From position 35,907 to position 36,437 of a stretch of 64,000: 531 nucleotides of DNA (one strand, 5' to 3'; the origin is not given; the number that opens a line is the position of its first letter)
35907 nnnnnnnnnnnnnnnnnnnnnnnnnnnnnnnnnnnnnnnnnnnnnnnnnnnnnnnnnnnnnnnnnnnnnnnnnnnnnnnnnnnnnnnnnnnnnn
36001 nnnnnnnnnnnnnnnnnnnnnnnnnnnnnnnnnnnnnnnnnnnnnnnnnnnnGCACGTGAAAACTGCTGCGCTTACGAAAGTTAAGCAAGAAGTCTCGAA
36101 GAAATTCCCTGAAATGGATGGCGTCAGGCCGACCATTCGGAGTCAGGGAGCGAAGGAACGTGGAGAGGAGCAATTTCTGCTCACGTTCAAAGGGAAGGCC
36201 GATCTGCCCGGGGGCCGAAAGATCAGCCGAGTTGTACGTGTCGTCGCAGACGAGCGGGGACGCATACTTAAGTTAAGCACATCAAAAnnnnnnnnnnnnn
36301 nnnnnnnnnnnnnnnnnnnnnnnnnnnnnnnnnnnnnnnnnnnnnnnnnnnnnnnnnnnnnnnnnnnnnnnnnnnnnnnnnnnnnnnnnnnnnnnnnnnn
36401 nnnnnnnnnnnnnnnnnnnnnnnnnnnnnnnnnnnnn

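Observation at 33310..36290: The protease C-terminus and the 77-aa ORF after ftsZ share a PepSY-like module, a possible inhibitor and free-inhibitor pair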

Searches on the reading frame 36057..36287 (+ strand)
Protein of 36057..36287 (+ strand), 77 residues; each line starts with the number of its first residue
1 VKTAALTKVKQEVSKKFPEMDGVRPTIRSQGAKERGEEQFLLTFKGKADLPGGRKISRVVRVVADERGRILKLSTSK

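Call 4: search_protein_families(library=pfam, proteins=[window:36057-36287:+], max_evalue=1)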
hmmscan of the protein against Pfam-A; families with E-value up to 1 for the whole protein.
window:36057-36287:+ (77 aa): 0 families

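Call 5: find_homologous_proteins(query=window:36057-36287:+, max_evalue=0.01)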
Query window:36057-36287:+ (77 aa): 60 proteins with E <= 0.01 among 61 candidates.
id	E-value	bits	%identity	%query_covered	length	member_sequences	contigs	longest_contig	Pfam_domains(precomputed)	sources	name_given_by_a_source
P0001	1.7e-40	153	100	100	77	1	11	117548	-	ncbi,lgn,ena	-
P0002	3.0e-29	118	75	100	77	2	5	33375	-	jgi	jgi:hypothetical protein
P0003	4.4e-29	117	77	100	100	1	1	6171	-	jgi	jgi:hypothetical protein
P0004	2.3e-28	115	73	100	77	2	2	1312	-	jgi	jgi:hypothetical protein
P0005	1.9e-27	112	73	100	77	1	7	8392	-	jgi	jgi:hypothetical protein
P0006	6.5e-27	110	69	100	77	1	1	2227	-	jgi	jgi:hypothetical protein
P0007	7.3e-27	110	70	100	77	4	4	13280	-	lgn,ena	-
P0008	7.8e-27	110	79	86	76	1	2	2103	-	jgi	jgi:hypothetical protein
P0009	1.0e-26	110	71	100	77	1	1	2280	-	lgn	-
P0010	1.1e-26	110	79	86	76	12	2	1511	-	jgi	jgi:hypothetical protein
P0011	5.3e-26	107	70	100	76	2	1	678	-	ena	-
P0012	1.1e-25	106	66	100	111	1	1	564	-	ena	-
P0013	2.2e-25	105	66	100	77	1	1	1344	-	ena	-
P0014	7.6e-25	104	65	100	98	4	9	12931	-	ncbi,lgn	-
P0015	2.7e-24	102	66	100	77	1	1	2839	-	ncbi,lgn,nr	ncbi:MAG: hypothetical protein E4G99_11095 [Anaerolineales bacterium]|nr:MAG: hypothetical protein E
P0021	2.2e-23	99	66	100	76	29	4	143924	-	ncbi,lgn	-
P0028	1.5e-22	96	63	95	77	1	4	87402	-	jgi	jgi:hypothetical protein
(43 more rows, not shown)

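Call 8: search_protein_families(library=pfam, alignment_id=A1, max_evalue=10)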
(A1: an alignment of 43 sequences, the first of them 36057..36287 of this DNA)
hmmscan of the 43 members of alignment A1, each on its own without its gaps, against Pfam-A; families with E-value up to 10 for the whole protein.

A. member 1, window:36057-36287:+ (77 aa): 0 families

B. families by the number of members that match (of 43 scanned): 5 families
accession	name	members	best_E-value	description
PF21880.1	DUF6916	3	0.022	Domain of unknown function (DUF6916)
PF20132.4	DUF6522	2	0.14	Family of unknown function (DUF6522)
PF06995.16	Phage_P2_GpU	1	0.016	Phage P2 GpU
PF09272.15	Hepsin-SRCR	1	0.095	Hepsin, SRCR domain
PF19012.5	DUF5741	1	0.13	Family of unknown function (DUF5741)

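Call 9: search_solved_structures(query=A1, max_evalue=10)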
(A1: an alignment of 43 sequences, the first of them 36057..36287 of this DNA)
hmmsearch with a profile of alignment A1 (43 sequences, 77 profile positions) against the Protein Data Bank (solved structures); distinct sequences matched with E-value up to 10: 3.
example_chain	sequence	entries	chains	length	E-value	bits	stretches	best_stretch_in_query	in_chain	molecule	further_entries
1u9p_A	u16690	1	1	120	0.47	13.8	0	52-70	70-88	pArc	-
3jd5_j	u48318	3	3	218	1.1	12.6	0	20-49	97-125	28S ribosomal protein S34, mitochondrial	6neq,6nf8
7pnt_0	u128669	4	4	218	1.2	12.5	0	20-49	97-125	28S ribosomal protein S34, mitochondrial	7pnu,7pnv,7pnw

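Call 20: find_encoding_contigs(protein=P0021, flank=10000, max_places=2)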
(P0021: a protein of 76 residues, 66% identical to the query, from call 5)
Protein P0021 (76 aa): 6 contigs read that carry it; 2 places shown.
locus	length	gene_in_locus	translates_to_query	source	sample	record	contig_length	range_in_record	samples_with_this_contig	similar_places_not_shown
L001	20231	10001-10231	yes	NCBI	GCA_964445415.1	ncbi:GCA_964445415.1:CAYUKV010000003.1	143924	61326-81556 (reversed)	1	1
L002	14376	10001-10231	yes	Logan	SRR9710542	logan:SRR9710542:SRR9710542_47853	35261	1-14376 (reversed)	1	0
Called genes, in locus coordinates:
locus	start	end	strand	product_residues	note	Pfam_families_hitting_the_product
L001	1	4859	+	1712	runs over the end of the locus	PF13432:TPR_16 (weak), PF14559:TPR_19, PF14559:TPR_19 (weak), PF23914:TPR_CcmH_CycH (weak), PF13432:TPR_16 (weak), PF14559:TPR_19 (weak), PF13432:TPR_16, PF14559:TPR_19, +24 more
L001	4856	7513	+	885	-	PF14559:TPR_19 (faint), PF13428:TPR_14 (faint), PF01364:Peptidase_C25 (weak)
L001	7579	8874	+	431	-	-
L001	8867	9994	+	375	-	PF00091:Tubulin, PF12327:FtsZ_C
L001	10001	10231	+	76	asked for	-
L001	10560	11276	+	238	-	-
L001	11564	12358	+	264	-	PF00497:SBP_bac_3, PF10613:Lig_chan-Glu_bd (weak)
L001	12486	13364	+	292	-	PF00528:BPD_transp_1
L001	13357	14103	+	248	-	PF02463:SMC_N, PF09818:ABC_ATPase (faint), PF13191:AAA_16 (faint), PF00005:ABC_tran, PF13555:AAA_29 (faint), PF13304:AAA_21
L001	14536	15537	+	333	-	PF02504:FA_synthesis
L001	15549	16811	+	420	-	PF00109:ketoacyl-synt, PF02801:Ketoacyl-synt_C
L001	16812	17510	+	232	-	-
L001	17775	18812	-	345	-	PF13421:Band_7_1, PF01145:Band_7, PF12728:HTH_17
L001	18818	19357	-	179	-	-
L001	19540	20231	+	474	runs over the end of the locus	PF01116:F_bP_aldolase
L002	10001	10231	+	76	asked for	-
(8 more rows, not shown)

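Call 21: find_encoding_contigs(protein=P0028, flank=10000, max_places=2)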
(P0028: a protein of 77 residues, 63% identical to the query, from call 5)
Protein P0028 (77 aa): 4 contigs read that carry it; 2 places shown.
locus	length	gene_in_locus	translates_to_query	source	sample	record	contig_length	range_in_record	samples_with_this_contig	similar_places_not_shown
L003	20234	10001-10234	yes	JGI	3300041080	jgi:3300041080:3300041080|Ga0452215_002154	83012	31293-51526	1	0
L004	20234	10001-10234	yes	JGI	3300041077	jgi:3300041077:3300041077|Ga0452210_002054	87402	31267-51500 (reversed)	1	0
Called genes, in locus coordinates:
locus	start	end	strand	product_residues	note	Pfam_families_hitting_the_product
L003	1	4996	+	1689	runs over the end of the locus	PF23914:TPR_CcmH_CycH, PF13432:TPR_16, PF14559:TPR_19, PF23914:TPR_CcmH_CycH (weak), PF13432:TPR_16 (weak), PF14559:TPR_19 (weak), PF13432:TPR_16, PF14559:TPR_19 (weak), +25 more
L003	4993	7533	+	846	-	PF13428:TPR_14 (faint), PF14559:TPR_19 (weak), PF01364:Peptidase_C25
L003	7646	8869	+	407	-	-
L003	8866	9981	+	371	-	PF00091:Tubulin, PF12327:FtsZ_C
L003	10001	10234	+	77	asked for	-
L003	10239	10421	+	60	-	-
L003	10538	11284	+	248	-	-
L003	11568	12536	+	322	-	PF02504:FA_synthesis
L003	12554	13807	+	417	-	PF00109:ketoacyl-synt, PF00108:Thiolase_N (faint), PF02801:Ketoacyl-synt_C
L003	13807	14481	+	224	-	-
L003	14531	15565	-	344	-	PF13421:Band_7_1, PF01145:Band_7, PF12728:HTH_17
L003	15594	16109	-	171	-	-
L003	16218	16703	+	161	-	PF00293:NUDIX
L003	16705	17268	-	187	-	PF03602:Cons_hypoth95, PF05175:MTS (weak), PF09445:Methyltransf_15 (weak)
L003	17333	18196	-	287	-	PF02629:CoA_binding, PF00549:Ligase_CoA, PF13607:Succ_CoA_lig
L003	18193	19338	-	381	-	PF01071:GARS_A (faint), PF02786:CPSase_L_D2 (faint), PF08442:ATP-grasp_2, PF13549:ATP-grasp_5, PF24948:Citrate_synth_N, PF00549:Ligase_CoA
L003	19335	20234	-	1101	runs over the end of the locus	PF13231:PMT_2, PF01436:NHL, PF08450:SGL (weak), PF24684:Vgb_lyase (faint), PF25021:TEN_NHL (faint), PF01436:NHL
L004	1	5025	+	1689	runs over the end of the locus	PF23914:TPR_CcmH_CycH, PF13432:TPR_16, PF14559:TPR_19, PF23914:TPR_CcmH_CycH (weak), PF13432:TPR_16 (weak), PF14559:TPR_19 (weak), PF13432:TPR_16, PF14559:TPR_19 (weak), +25 more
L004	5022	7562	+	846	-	PF13428:TPR_14 (faint), PF13432:TPR_16 (faint), PF14559:TPR_19 (weak), PF01364:Peptidase_C25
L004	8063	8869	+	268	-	-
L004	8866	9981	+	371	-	PF00091:Tubulin, PF12327:FtsZ_C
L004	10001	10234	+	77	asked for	-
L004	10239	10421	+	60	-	-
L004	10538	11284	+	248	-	-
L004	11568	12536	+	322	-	PF02504:FA_synthesis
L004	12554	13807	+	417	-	PF00109:ketoacyl-synt, PF00108:Thiolase_N (faint), PF02801:Ketoacyl-synt_C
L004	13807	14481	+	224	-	-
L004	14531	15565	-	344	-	PF13421:Band_7_1, PF01145:Band_7, PF12728:HTH_17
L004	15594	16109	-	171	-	-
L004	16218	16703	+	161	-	PF00293:NUDIX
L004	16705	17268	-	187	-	PF03602:Cons_hypoth95, PF05175:MTS (weak), PF09445:Methyltransf_15 (weak)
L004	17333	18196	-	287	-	PF02629:CoA_binding, PF00549:Ligase_CoA, PF13607:Succ_CoA_lig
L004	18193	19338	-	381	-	PF01071:GARS_A (faint), PF02786:CPSase_L_D2 (faint), PF08442:ATP-grasp_2, PF13549:ATP-grasp_5, PF24948:Citrate_synth_N, PF00549:Ligase_CoA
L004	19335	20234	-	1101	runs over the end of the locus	PF13231:PMT_2, PF01436:NHL, PF08450:SGL (weak), PF24684:Vgb_lyase (faint), PF25021:TEN_NHL (faint), PF01436:NHL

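Call 22: search_protein_representatives(alignment_id=A1)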
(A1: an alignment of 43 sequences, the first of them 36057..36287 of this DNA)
Query: 43 sequences, 77 profile positions. Proteins with E-value up to 0.001 (for the whole library): 442; up to 1e-10: 218; up to 1e-30: 4. The best 150 are listed.
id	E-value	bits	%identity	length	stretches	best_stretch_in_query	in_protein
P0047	1.4e-33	130.9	-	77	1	1-77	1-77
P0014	2.7e-32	126.8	-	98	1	2-77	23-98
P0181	8.5e-31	122.0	-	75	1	1-77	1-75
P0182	1.0e-30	121.7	-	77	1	1-77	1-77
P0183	4.8e-27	109.9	-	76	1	1-77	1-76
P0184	1.6e-26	108.2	-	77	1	1-77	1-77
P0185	3.1e-24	100.9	-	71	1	1-77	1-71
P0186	4.8e-24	100.3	-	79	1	1-77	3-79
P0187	1.0e-22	96.1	-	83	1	1-77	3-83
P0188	4.7e-22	93.9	-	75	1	1-77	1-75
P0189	1.5e-21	92.3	-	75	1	1-77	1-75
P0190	1.6e-21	92.3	-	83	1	3-77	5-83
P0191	1.8e-21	92.1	-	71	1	2-77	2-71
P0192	2.8e-21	91.5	-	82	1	3-77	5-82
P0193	6.3e-21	90.3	-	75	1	1-77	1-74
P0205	9.4e-19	83.4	-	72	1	1-77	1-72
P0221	2.8e-17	78.7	-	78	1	1-76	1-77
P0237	2.8e-16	75.4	-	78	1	1-77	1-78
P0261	8.1e-15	70.8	-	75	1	2-77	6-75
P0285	4.2e-14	68.5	-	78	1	2-76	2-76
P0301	1.8e-13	66.4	-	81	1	1-77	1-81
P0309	2.5e-13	66.0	-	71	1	1-77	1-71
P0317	4.8e-13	65.1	-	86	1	1-77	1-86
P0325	8.0e-13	64.4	-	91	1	5-76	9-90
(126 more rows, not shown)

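Call 23: predict_structure(alignment_id=A1)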
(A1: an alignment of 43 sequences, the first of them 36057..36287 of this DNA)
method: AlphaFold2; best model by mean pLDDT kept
length: 77 residues; sequences in the alignment: 43
mean_pLDDT: 89.9   pTM: 0.76
mean pLDDT of the five models: 89.9, 88.5, 88.0, 87.7, 85.6
residues with pLDDT >= 90: 55; 70-90: 17; 50-70: 5; < 50: 0
segments of 3 or more residues with pLDDT < 50: none
pLDDT, mean of each block of 10 residues (from residue 1): 91 94 93 73 93 92 93 90
secondary structure, 60 per line:
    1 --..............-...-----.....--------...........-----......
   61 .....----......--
elements in order: H3-16 E26-30 E39-49 E55-65 E70-75

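Call 25: find_related_loci(query=A1, collection=genome_contigs, flank=8000)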
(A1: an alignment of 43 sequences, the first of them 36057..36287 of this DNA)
Query A1 (77 aa) in genome_contigs; peptide patterns used: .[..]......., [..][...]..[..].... (x = any residue, [..] = any of these).
336 stretches matched a pattern; 58 encode a relative of the query (tblastn E <= 1e-3); 58 distinct loci.
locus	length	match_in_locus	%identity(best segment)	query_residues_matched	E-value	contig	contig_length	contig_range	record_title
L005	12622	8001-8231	65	1-77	2e-31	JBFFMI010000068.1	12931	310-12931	MAG: Anaerolineales bacterium isolate Mix_mud18.2022.04.43 k141_1815150_length_12931_cov_8.9532, whole genome shotgun se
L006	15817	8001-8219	69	4-77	6e-30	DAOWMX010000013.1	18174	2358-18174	MAG TPA_asm: Anaerolineales bacterium isolate CSMAG_3013 CSMAG_3013_k141_1471745_length_18174_cov_36.4873, whole genome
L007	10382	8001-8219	68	4-77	3e-29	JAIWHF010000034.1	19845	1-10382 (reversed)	MAG: Methanosarcinales archaeon isolate JL_US_07_21 NODE_253_length_19845_cov_0.447611, whole genome shotgun sequence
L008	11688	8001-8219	66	4-77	8e-29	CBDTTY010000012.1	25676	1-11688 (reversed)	MAG TPA_asm: uncultured Anaerolineales bacterium isolate SRR7614714_binner12_Refined_77 genome assembly, contig: ERZ2387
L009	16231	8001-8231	62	1-77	6e-29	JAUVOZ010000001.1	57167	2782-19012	MAG: Anaerolineae bacterium isolate CSMAG_649 CSMAG_649_k141_1304129_length_57167_cov_13.8001, whole genome shotgun sequ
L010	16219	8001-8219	68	4-77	1e-28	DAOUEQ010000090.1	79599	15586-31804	MAG TPA_asm: Anaerolineales bacterium isolate N6_298 k139_102345, whole genome shotgun sequence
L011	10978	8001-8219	66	4-77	1e-28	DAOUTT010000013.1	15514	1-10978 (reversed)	MAG TPA_asm: Anaerolineales bacterium isolate CSMAG_804 CSMAG_804_k141_114140_length_15514_cov_9.9932, whole genome shot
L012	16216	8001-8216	63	6-77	1e-28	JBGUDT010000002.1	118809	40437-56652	MAG: Anaerolineales bacterium isolate 11D-03 NODE_2_length_118809_cov_6.389347, whole genome shotgun sequence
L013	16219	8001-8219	66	4-77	2e-28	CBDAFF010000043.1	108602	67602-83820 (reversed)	MAG: uncultured Anaerolineales bacterium isolate MAG_101 genome assembly, contig: k141_348111, whole genome shotgun sequ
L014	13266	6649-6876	65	1-77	2e-28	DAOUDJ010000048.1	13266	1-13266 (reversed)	MAG TPA_asm: Anaerolineales bacterium isolate M42_98 k117_1749904, whole genome shotgun sequence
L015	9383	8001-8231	61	1-77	4e-28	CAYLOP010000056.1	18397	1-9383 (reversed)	MAG TPA_asm: uncultured Anaerolineaceae bacterium isolate binchicken_co34_523 genome assembly, contig: NODE_4884_length_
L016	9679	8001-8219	66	4-77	3e-28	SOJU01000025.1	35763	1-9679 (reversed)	MAG: Anaerolineales bacterium isolate E44_bin32 NODE_281_length_35763_cov_14.108603, whole genome shotgun sequence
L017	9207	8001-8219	66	4-77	3e-28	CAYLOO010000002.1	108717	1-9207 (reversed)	MAG TPA_asm: uncultured Anaerolineaceae bacterium isolate binchicken_co116_297 genome assembly, contig: NODE_74_length_1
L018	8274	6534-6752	66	4-77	7e-28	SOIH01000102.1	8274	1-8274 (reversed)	MAG: Anaerolineales bacterium isolate E29_bin24 NODE_3327_length_8274_cov_13.682078, whole genome shotgun sequence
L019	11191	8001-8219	64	4-77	5e-27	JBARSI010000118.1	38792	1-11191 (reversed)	MAG: Anaerolineales bacterium isolate MFD12959_ilm_asm_bin40 k127_123436, whole genome shotgun sequence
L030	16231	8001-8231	52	1-77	2e-24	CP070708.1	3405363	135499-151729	MAG: Anaerolineaceae bacterium isolate bin52 chromosome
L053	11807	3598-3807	45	1-77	6e-18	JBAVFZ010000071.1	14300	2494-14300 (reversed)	MAG: Anaerolineales bacterium isolate MFD06967_ilm_asm_bin4 k127_1538, whole genome shotgun sequence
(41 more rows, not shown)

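Call 36: list_cluster_members(proteins=[P0189, P0205, P0221, P0237, P0261, P0285, P0301, P0309, P0317, P0325])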
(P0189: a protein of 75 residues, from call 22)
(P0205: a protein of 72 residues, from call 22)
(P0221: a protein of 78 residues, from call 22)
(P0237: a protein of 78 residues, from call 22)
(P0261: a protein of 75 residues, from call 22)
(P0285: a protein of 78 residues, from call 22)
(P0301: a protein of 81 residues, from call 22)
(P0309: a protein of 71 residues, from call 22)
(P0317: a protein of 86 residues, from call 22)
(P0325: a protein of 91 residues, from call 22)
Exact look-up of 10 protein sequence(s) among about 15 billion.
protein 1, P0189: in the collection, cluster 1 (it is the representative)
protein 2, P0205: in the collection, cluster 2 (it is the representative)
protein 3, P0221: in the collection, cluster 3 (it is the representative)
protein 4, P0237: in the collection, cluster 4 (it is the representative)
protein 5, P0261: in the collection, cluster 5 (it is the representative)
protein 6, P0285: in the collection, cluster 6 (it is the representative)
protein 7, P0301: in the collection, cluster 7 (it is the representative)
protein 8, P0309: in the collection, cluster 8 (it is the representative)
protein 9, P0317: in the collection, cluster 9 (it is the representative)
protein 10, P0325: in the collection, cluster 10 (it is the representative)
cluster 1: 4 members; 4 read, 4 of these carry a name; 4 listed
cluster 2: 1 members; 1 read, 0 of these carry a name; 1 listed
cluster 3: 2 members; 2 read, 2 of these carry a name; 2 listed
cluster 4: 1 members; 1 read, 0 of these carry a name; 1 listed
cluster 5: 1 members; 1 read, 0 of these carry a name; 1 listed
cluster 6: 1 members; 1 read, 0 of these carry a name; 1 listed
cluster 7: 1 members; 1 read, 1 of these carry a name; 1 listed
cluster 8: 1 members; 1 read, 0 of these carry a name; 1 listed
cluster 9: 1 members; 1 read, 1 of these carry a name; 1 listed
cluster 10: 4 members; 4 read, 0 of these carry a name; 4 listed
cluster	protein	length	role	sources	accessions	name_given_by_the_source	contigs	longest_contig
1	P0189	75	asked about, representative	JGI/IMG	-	hypothetical protein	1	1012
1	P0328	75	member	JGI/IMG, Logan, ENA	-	hypothetical protein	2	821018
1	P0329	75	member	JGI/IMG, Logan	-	hypothetical protein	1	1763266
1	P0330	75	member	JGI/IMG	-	hypothetical protein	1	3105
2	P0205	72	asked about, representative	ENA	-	-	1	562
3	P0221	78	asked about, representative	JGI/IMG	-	hypothetical protein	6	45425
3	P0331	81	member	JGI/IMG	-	hypothetical protein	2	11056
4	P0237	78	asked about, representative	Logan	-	-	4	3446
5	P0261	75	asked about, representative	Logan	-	-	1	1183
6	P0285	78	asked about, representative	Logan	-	-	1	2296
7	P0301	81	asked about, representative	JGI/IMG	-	hypothetical protein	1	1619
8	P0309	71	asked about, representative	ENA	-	-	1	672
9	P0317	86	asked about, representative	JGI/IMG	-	hypothetical protein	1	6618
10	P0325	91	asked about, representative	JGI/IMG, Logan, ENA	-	-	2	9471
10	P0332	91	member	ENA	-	-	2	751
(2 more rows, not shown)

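Call 38: find_encoding_contigs(protein=P0329, flank=10000, max_places=1)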
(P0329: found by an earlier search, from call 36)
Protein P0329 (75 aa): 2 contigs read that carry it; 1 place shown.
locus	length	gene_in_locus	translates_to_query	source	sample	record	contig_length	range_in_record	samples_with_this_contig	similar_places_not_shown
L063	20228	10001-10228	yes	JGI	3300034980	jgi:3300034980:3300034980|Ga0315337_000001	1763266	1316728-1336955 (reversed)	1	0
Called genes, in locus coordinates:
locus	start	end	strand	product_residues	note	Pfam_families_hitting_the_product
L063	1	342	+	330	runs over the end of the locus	-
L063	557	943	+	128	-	PF22747:Zn_ribbon_DUF2089, PF09862:DUF2089, PF22746:SHOCT-like_DUF2089-C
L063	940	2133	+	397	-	PF22746:SHOCT-like_DUF2089-C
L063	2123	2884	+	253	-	PF22746:SHOCT-like_DUF2089-C (faint)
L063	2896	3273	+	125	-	PF22746:SHOCT-like_DUF2089-C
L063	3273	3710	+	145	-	PF03745:DUF309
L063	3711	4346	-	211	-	PF04199:Cyclase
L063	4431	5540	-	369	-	PF02746:MR_MLE_N, PF26685:DUF8230_C, PF13378:MR_MLE_C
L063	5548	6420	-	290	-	PF13508:Acetyltransf_7 (weak)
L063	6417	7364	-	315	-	PF01073:3Beta_HSD, PF01370:Epimerase, PF02719:Polysacc_synt_2 (weak), PF05368:NmrA, PF07993:NAD_binding_4 (faint), PF13460:NAD_binding_10, PF16363:GDP_Man_Dehyd (weak)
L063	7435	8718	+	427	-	-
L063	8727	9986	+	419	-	PF00091:Tubulin, PF12327:FtsZ_C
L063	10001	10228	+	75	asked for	-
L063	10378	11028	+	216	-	-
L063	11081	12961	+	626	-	PF12229:PG_binding_4, PF04294:VanW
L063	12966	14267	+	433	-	PF00275:EPSP_synthase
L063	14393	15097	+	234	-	PF13646:HEAT_2 (weak), PF03130:HEAT_PBS (faint), PF13646:HEAT_2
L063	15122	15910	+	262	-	PF00248:Aldo_ket_red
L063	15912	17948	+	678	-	PF03190:Thioredox_DsbH, PF13899:Thioredoxin_7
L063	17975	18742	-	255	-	PF03372:Exo_endo_phos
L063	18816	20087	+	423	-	PF13393:tRNA-synt_His, PF00587:tRNA-synt_2b, PF03129:HGTP_anticodon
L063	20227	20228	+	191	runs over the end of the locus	PF00583:Acetyltransf_1, PF13673:Acetyltransf_10 (weak), PF13508:Acetyltransf_7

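Call 39: find_encoding_contigs(protein=P0221, flank=10000, max_places=1)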
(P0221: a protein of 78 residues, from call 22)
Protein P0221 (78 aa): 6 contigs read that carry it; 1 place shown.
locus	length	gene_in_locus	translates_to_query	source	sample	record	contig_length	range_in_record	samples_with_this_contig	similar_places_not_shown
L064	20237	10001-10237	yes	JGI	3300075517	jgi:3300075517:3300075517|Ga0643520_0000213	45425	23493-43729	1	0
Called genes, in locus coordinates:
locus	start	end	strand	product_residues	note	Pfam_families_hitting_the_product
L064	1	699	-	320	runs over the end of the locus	PF01619:Pro_dh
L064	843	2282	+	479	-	PF00309:Sigma54_AID (weak), PF04963:Sigma54_CBD, PF04552:Sigma54_DBD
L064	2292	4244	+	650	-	PF00989:PAS (weak), PF13188:PAS_8 (faint), PF08448:PAS_4 (faint), PF13426:PAS_9, PF00512:HisKA (weak), PF02518:HATPase_c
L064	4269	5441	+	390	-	PF00072:Response_reg, PF00158:Sigma54_activat, PF01078:Mg_chelatase (faint), PF14532:Sigma54_activ_2, PF00004:AAA (weak), PF07724:AAA_2 (weak), PF07728:AAA_5, PF25601:AAA_lid_14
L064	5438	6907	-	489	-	-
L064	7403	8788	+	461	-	-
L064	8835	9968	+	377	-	PF00091:Tubulin, PF12327:FtsZ_C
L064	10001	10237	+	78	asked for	-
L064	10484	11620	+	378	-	-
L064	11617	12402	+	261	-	-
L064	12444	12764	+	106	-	-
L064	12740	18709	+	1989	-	PF14559:TPR_19 (weak), PF13432:TPR_16 (weak), PF14559:TPR_19 (weak), PF13432:TPR_16 (weak), PF14559:TPR_19 (weak), PF23914:TPR_CcmH_CycH (weak), PF13414:TPR_11 (weak), PF25060:ARM_TT21_2nd (weak), +14 more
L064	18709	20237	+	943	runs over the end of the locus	PF01364:Peptidase_C25 (faint)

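Call 40: search_protein_families(library=ncbifam, proteins=[window:36057-36287:+], max_evalue=1)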
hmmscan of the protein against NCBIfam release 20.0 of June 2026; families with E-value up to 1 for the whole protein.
window:36057-36287:+ (77 aa): 0 families
